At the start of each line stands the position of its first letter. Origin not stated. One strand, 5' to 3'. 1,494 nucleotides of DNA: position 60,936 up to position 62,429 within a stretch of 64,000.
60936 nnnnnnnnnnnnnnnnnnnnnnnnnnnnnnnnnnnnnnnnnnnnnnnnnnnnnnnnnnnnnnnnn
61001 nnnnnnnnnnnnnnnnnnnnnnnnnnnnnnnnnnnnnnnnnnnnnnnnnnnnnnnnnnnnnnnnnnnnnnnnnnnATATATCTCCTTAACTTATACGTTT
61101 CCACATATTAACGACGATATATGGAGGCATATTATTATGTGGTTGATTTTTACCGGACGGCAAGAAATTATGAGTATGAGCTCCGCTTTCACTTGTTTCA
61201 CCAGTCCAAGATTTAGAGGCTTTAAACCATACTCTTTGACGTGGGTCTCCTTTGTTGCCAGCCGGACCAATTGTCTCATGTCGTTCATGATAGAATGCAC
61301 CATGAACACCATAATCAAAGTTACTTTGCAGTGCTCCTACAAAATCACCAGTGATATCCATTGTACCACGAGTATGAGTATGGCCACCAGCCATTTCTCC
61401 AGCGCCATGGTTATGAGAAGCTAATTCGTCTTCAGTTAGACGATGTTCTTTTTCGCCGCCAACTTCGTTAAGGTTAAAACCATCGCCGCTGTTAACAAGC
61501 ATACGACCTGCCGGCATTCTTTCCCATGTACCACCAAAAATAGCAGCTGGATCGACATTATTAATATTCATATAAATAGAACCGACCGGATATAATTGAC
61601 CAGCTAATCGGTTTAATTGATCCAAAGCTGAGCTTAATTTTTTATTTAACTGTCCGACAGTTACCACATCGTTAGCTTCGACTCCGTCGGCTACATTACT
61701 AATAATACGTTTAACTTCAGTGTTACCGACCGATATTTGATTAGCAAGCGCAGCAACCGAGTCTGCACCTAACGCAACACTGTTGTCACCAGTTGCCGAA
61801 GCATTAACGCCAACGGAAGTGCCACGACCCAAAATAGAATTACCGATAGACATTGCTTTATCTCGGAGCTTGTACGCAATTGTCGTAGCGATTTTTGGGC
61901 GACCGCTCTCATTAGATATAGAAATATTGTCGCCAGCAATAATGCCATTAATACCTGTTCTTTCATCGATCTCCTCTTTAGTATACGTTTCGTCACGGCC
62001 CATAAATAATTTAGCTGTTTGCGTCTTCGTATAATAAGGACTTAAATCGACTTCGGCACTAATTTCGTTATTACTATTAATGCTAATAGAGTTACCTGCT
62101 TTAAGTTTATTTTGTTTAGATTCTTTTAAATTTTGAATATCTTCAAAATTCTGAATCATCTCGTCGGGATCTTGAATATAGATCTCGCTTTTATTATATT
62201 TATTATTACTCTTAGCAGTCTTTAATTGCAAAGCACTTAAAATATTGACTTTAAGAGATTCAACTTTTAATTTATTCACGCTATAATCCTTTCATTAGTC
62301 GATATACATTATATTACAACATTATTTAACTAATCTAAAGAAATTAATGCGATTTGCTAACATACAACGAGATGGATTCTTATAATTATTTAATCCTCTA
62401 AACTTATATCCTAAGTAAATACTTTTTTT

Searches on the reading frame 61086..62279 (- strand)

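Call 70: search_protein_families(library=pfam, proteins=[window:61086-62279:-], max_evalue=0.01)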
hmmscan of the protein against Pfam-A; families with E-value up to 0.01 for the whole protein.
window:61086-62279:- (397 aa): 3 families
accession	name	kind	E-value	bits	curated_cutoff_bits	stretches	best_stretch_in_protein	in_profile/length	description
PF21939.1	Gp10_C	-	1.3e-18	68.7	27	1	228-396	4-139/139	Baseplate structural protein Gp10, C-terminal domain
PF05662.19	YadA_stalk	-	3.8e-06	27.6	28.4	1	193-216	2-25/43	Coiled stalk of trimeric autotransporter adhesin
PF05658.19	YadA_head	-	1.5e-05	25.7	25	1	154-174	7-27/27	YadA head domain repeat (2 copies)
